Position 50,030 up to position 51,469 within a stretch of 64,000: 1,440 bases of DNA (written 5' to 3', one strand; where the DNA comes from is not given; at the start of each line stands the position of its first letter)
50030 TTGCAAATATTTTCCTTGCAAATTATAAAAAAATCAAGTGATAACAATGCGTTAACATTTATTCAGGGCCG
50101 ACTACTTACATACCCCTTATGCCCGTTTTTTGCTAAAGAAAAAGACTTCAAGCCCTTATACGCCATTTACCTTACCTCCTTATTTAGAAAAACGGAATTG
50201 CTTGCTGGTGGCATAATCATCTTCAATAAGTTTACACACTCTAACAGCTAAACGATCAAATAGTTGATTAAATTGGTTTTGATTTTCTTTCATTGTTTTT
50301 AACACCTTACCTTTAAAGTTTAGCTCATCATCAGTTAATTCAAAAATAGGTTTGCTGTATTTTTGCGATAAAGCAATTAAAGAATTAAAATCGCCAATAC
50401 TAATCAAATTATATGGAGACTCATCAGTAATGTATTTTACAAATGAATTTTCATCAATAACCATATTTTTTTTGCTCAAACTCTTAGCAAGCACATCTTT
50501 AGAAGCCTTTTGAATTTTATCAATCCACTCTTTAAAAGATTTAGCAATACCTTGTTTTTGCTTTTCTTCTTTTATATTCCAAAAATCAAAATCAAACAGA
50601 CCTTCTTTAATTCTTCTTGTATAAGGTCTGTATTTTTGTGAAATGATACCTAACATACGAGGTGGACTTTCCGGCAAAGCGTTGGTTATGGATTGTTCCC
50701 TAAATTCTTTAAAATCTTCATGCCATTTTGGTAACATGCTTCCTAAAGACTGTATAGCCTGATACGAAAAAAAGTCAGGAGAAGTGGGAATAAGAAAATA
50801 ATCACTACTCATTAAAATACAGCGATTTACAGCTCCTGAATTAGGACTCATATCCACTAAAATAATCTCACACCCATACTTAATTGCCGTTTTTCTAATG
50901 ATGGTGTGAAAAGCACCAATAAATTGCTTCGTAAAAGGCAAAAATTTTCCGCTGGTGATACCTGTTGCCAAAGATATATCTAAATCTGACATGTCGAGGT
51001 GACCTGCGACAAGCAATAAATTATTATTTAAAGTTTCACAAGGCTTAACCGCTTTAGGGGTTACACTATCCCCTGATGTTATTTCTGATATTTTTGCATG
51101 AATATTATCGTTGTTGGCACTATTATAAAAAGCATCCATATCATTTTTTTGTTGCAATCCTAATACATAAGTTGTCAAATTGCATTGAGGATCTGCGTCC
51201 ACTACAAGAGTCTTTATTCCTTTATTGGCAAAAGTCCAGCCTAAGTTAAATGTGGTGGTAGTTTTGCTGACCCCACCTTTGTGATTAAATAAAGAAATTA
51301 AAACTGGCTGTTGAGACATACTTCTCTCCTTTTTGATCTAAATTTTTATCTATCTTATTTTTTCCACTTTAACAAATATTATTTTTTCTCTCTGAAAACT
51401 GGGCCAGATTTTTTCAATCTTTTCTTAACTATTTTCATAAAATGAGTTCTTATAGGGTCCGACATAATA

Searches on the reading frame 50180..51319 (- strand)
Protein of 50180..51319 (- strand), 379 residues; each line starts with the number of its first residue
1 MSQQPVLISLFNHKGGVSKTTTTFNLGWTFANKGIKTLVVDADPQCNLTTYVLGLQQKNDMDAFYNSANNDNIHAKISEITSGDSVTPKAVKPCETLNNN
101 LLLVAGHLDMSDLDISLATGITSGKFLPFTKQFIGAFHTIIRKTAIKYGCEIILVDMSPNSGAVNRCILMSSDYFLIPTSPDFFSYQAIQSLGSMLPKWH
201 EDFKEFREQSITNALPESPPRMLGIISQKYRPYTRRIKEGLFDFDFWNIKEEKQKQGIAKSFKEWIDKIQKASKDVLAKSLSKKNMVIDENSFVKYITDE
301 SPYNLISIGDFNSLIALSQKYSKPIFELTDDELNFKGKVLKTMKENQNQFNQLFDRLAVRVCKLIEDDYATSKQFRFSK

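Call 61: search_protein_families(library=ncbifam, proteins=[window:50180-51319:-], max_evalue=0.00001)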
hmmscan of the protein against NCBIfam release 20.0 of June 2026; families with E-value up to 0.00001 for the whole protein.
window:50180-51319:- (379 aa): 8 families
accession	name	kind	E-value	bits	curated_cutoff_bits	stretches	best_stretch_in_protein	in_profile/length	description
NF041546.1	ParA_partition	equivalog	1.7e-15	57.1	180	1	8-81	2-74/203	ParA family partition ATPase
TIGR03453.1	partition_RepA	equivalog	2.8e-12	46.2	348.45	1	7-187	106-272/387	plasmid partitioning protein RepA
TIGR03371.1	cellulose_yhjQ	equivalog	1.5e-08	34.4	157.85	0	8-60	4-55/246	cellulose biosynthesis protein BcsQ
NF010259.0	PRK13705.1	equivalog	2.9e-08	33.1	725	1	3-196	104-281/388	plasmid-partitioning protein SopA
TIGR01968.1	minD_bact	equivalog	1.4e-06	27.8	212.9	1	11-57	7-53/261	septum site-determining protein MinD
TIGR01007.1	eps_fam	subfamily_domain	2e-06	27.5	108.05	0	12-59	24-71/204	polysaccharide biosynthesis tyrosine autokinase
TIGR01969.1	minD_arch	subfamily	2.4e-06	26.9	201.75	1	8-91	3-85/251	cell division ATPase MinD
NF010443.0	PRK13869.1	subfamily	5.4e-06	25.4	446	1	7-78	123-187/405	plasmid-partitioning protein RepA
